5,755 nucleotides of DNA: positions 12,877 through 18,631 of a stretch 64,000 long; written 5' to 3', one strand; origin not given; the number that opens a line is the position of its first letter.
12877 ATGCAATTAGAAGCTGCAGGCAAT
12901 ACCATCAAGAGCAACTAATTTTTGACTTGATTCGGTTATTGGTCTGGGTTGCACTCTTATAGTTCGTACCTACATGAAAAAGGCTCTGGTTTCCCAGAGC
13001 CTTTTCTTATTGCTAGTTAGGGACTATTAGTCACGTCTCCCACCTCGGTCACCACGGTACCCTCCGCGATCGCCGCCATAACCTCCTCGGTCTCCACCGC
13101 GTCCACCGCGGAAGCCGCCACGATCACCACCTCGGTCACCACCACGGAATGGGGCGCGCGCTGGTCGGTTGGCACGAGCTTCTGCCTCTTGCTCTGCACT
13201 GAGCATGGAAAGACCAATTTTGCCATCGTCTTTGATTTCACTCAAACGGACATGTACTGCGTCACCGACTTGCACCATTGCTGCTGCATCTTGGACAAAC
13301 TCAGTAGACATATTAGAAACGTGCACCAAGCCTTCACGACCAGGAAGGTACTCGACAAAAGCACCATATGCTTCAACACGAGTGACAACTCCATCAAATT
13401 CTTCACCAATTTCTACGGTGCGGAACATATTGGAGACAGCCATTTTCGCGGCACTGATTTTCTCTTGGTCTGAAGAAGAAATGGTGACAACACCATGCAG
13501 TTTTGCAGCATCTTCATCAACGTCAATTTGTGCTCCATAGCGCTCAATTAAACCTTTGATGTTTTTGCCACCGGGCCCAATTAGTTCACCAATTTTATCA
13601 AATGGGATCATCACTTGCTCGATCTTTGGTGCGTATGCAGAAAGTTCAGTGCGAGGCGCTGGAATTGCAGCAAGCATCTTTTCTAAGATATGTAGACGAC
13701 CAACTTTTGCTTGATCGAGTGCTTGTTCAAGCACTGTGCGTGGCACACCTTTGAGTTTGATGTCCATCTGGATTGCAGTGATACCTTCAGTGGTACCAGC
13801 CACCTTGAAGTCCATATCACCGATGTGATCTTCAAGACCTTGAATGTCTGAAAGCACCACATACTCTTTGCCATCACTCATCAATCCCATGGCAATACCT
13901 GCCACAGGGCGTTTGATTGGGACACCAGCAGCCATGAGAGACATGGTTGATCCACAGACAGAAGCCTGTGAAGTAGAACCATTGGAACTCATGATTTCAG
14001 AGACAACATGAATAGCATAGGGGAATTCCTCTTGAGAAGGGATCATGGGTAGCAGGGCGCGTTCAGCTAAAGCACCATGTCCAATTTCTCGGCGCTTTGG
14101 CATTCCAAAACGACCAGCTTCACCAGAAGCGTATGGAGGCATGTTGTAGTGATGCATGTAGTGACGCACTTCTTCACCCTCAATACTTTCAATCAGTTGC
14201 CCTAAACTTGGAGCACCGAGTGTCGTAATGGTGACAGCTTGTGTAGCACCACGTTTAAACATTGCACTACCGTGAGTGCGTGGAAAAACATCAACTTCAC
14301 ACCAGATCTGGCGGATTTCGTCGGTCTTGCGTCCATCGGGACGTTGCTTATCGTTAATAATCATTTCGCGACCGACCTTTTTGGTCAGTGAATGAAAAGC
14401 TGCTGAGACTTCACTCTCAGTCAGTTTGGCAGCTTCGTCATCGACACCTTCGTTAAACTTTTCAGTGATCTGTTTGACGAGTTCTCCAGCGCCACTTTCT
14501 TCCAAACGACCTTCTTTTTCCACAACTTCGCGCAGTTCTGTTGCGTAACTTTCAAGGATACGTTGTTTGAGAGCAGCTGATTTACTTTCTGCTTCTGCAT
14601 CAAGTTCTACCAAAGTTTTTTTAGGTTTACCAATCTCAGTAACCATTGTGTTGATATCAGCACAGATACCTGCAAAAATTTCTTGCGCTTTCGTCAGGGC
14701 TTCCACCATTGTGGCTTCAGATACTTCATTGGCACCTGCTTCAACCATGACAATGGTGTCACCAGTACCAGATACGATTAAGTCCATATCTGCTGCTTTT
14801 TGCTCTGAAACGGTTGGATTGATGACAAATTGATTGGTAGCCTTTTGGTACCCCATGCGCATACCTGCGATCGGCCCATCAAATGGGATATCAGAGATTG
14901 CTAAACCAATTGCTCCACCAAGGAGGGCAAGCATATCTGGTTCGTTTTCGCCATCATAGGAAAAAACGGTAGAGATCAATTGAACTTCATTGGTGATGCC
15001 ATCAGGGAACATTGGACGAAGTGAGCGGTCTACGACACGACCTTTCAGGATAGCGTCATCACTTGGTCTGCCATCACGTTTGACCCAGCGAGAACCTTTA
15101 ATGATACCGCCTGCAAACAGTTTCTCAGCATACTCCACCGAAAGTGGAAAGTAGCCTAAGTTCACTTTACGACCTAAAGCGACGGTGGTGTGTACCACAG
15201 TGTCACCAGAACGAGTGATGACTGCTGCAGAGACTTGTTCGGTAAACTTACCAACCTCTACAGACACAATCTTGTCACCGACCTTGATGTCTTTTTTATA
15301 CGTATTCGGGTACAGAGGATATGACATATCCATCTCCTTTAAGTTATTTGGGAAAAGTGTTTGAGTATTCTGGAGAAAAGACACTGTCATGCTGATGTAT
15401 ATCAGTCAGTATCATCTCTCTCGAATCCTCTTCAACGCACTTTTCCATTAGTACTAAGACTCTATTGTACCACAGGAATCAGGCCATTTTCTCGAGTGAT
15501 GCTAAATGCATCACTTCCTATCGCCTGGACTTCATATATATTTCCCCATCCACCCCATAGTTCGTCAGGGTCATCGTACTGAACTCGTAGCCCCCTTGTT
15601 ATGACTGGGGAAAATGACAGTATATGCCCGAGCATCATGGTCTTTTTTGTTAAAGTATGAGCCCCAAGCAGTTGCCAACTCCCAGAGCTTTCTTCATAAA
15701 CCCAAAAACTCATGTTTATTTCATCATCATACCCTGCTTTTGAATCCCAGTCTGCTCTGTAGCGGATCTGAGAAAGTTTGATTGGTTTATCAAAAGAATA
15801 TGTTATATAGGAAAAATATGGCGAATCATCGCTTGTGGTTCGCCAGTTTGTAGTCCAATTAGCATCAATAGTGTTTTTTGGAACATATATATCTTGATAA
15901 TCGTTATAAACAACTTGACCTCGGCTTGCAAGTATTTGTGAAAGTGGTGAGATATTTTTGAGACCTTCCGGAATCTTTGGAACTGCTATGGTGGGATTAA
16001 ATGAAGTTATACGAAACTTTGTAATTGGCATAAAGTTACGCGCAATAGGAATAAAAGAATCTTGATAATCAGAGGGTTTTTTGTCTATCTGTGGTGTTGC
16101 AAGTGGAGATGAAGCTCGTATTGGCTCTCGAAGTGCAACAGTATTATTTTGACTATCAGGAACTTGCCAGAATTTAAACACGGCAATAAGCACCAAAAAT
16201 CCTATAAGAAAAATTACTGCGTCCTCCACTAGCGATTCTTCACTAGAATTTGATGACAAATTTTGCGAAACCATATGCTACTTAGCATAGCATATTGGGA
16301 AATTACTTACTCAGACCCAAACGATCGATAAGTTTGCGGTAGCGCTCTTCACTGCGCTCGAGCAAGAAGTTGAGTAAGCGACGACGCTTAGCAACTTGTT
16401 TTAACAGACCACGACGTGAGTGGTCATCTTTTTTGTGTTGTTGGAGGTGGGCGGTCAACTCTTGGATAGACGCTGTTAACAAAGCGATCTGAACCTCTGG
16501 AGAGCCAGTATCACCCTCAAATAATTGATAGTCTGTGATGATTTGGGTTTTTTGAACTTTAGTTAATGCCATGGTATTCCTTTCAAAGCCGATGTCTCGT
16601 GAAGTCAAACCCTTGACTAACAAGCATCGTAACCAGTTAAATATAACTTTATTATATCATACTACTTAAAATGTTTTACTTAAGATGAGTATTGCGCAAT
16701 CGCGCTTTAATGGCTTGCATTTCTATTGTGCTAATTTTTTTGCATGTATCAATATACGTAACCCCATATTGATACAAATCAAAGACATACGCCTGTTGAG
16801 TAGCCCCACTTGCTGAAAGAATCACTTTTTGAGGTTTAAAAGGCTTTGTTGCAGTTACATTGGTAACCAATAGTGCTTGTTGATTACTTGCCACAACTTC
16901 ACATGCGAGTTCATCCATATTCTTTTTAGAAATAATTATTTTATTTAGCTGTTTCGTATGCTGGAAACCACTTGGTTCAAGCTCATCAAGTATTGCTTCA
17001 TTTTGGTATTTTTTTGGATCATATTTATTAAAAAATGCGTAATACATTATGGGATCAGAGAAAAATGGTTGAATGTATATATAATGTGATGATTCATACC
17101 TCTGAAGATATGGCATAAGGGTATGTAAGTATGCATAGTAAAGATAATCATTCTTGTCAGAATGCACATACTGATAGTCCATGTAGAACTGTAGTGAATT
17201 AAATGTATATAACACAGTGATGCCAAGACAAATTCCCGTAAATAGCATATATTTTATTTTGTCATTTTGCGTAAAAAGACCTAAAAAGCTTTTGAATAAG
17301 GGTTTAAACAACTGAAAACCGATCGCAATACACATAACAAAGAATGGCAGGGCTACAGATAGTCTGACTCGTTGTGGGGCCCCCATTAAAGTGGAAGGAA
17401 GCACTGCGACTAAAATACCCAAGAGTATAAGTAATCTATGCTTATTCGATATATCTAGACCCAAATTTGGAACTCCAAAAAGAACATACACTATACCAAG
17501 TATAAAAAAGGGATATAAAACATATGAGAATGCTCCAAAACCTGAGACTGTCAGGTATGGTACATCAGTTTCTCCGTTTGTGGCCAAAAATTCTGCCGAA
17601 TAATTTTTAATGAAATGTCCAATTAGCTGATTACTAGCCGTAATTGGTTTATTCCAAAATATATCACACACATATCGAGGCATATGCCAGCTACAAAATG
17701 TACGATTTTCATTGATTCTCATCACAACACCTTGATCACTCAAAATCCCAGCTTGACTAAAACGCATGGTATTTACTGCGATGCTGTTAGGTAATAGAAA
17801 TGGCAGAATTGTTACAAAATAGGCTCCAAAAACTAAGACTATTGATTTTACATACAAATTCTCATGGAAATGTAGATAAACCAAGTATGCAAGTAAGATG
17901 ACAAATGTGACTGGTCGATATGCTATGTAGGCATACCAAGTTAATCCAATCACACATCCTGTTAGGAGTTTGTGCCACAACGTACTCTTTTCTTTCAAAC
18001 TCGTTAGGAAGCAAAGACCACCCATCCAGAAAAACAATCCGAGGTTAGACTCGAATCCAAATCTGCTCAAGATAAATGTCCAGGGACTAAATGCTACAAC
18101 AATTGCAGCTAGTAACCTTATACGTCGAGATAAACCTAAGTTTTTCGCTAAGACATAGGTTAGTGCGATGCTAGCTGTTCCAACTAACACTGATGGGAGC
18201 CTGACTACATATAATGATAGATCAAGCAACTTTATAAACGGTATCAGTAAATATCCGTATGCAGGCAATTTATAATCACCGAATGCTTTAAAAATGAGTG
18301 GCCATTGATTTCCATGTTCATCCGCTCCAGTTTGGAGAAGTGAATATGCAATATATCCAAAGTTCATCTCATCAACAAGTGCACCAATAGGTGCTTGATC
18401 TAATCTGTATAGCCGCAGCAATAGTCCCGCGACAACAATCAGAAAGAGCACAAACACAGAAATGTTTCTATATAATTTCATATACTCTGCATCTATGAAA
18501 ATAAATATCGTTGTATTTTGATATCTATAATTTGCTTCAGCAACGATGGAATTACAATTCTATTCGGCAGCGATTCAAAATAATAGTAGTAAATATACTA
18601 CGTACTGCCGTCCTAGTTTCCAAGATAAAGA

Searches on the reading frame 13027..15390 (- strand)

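Call 37: search_protein_families(library=pfam, proteins=[window:13027-15390:-], max_evalue=0.00001)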
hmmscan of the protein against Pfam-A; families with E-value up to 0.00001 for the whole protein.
window:13027-15390:- (787 aa): 5 families
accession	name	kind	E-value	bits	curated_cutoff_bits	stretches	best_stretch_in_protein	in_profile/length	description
PF01138.27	RNase_PH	-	8.9e-43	146.3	25.5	2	358-491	1-130/130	3' exoribonuclease family, domain 1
PF03725.20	RNase_PH_C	-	4e-18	65.6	20.8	1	173-237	2-66/67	3' exoribonuclease family, domain 2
PF00575.29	S1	-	2.3e-15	57.1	22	1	659-729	2-73/74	S1 RNA binding domain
PF00013.35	KH_1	-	3.1e-12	46.5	21.5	1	591-652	2-64/66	KH domain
PF03726.19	PNPase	-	7.5e-10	39.6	24.6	1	274-355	2-81/81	Polyribonucleotide nucleotidyltransferase, RNA binding domain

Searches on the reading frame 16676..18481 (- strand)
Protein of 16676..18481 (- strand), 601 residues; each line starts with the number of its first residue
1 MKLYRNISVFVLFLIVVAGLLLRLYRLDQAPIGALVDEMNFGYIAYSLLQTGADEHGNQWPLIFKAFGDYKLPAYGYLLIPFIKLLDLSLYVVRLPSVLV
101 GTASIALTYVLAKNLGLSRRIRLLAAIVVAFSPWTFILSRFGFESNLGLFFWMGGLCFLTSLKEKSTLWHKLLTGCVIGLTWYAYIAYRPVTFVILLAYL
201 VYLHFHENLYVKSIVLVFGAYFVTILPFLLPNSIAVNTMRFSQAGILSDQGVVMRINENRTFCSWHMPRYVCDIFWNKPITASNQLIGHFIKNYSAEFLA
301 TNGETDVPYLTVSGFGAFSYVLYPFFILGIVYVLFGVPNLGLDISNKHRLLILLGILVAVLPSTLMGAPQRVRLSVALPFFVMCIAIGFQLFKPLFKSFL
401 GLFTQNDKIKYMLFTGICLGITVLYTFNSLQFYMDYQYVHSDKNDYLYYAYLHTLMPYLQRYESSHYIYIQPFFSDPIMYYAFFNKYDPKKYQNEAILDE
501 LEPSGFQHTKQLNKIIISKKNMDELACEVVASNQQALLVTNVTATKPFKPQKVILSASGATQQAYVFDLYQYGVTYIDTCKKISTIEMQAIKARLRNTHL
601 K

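Call 37: search_protein_families(library=pfam, proteins=[window:16676-18481:-], max_evalue=0.00001)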
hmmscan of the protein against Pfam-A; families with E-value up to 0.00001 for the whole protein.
window:16676-18481:- (601 aa): 1 family
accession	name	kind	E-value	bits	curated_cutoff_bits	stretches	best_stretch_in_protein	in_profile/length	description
PF13231.12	PMT_2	-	1.7e-06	28.8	26.1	1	73-225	4-152/160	Dolichyl-phosphate-mannose-protein mannosyltransferase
